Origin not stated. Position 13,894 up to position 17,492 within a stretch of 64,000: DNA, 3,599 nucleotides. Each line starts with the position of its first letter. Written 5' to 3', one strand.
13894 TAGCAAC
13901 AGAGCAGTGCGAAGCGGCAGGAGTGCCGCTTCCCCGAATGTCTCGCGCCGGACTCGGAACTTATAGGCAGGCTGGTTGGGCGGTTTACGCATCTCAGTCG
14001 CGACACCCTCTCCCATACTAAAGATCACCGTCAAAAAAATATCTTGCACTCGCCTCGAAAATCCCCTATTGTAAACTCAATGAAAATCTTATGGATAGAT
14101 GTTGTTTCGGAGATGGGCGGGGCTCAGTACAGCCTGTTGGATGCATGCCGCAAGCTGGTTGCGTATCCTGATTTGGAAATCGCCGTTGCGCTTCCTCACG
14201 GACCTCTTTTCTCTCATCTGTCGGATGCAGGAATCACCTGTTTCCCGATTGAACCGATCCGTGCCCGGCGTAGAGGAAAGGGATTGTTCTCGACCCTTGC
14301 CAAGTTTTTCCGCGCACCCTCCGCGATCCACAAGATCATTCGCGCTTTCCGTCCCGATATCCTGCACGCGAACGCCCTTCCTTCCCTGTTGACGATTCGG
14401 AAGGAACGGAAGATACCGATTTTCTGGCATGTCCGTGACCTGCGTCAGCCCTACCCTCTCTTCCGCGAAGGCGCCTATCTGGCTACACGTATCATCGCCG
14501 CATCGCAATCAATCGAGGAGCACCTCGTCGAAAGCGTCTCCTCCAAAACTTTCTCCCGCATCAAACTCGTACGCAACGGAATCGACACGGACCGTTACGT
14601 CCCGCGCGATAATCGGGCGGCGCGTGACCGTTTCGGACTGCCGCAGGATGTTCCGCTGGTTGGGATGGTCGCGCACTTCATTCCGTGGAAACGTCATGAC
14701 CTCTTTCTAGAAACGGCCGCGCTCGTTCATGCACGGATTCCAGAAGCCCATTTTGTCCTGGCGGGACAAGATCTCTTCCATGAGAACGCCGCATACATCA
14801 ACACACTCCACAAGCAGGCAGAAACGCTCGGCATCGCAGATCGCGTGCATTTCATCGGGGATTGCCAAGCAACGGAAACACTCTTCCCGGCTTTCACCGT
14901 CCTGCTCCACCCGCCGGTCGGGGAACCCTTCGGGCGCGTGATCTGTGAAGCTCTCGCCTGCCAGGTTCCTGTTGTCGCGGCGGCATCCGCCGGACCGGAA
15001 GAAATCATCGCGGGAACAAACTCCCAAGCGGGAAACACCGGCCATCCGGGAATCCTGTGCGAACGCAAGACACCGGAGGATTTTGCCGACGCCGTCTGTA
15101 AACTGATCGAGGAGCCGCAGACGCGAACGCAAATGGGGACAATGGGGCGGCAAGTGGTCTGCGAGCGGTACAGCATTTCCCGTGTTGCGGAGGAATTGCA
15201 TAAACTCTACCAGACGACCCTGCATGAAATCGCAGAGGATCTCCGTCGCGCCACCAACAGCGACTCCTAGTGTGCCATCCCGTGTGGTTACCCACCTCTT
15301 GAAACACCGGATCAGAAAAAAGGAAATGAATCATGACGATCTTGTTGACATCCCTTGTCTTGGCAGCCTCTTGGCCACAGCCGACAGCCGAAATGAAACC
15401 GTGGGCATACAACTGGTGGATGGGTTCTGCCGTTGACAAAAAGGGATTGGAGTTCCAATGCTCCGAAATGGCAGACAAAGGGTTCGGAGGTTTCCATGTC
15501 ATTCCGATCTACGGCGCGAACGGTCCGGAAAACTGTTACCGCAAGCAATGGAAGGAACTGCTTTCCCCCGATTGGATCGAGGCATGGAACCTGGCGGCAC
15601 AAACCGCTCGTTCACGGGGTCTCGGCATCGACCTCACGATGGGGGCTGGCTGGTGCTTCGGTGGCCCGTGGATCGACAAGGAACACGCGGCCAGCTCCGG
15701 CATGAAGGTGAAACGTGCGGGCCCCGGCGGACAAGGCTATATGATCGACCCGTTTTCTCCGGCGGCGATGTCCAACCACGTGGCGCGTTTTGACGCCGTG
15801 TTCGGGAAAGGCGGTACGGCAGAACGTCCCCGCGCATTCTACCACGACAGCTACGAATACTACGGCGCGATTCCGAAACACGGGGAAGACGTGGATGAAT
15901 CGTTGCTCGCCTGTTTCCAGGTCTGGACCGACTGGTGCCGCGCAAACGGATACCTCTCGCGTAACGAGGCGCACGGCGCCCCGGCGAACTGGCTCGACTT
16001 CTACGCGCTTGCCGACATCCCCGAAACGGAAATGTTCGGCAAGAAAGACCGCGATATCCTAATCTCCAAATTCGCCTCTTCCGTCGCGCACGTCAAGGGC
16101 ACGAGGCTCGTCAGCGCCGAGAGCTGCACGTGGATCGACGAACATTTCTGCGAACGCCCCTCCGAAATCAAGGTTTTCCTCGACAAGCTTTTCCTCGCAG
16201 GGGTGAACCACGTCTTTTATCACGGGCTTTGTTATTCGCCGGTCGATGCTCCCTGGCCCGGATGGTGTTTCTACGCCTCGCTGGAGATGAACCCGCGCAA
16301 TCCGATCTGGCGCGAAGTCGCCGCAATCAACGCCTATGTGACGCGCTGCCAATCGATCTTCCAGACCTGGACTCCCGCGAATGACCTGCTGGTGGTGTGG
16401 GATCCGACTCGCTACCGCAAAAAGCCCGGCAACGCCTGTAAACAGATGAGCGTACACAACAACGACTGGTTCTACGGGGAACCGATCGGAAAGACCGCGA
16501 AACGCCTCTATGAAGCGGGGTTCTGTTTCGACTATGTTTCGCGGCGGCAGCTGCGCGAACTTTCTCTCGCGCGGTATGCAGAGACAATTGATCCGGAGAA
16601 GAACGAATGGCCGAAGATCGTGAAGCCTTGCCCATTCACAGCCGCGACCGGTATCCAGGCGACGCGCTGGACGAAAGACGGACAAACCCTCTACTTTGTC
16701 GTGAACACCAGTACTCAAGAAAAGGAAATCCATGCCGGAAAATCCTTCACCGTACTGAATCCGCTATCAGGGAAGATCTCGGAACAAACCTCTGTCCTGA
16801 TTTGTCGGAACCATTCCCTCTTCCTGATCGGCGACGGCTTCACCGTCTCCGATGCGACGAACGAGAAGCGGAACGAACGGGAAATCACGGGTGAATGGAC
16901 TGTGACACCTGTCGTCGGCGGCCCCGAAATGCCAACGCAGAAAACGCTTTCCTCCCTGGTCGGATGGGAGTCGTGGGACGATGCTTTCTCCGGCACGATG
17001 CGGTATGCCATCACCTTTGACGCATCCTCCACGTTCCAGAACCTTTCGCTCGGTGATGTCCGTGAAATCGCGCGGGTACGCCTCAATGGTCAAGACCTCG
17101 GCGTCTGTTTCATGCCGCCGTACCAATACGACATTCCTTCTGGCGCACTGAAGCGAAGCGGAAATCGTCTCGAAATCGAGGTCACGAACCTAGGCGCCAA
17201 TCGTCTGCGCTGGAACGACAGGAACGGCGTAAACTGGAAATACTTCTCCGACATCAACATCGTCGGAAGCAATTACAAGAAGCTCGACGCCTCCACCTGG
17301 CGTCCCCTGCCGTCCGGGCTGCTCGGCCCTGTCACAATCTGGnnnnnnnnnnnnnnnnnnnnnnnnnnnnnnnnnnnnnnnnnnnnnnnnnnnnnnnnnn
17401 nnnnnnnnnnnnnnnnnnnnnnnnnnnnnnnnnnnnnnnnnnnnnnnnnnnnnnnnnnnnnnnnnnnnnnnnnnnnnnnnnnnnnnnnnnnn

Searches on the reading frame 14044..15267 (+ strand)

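Call 8: search_protein_families(library=pfam, proteins=[window:14044-15267:+], max_evalue=0.001)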
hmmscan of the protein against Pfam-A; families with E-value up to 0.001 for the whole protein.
window:14044-15267:+ (408 aa): 6 families
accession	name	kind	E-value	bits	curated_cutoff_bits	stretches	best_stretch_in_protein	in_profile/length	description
PF00534.26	Glycos_transf_1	-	6e-28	98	26.4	1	191-370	3-171/172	Glycosyl transferases group 1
PF13692.12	Glyco_trans_1_4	-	8.2e-24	84.9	27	1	204-356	2-141/142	Glycosyl transferases group 1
PF13439.12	Glyco_transf_4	-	6.7e-12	46.2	28.5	1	24-184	1-170/170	Glycosyltransferase Family 4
PF13579.12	Glyco_trans_4_4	-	6.1e-05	23.8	29.7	1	25-166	1-147/158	Glycosyl transferase 4-like domain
PF20706.3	GT4-conflict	-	7.1e-05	22.4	26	1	270-385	268-385/385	Family 4 Glycosyltransferase in conflict systems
PF13524.12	Glyco_trans_1_2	-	0.00033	21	25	1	293-386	61-143/144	Glycosyl transferase-like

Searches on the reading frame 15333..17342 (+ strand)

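Call 8: search_protein_families(library=pfam, proteins=[window:15333-17342:+], max_evalue=0.001)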
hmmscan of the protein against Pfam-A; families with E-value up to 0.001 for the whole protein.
window:15333-17342:+ (670 aa): 1 family
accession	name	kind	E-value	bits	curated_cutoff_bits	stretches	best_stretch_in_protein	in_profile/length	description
PF17132.9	Glyco_hydro_106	-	1e-26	94.1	29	2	215-353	393-539/743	alpha-L-rhamnosidase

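Call 41: search_protein_families(library=ncbifam, proteins=[window:15333-17342:+], max_evalue=0.001)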
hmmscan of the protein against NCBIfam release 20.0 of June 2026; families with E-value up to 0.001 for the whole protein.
window:15333-17342:+ (670 aa): 2 families
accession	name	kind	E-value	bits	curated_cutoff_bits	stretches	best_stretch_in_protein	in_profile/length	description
NF049897.1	AlphaRhamBT4145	equivalog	7.3e-132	441.2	1300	4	187-412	284-525/897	alpha-L-rhamnosidase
NF045579.1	rhamnoside_JR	domain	3.9e-16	59.3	50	1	518-625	1-116/123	glycosylhydrolase-like jelly roll fold domain-containing protein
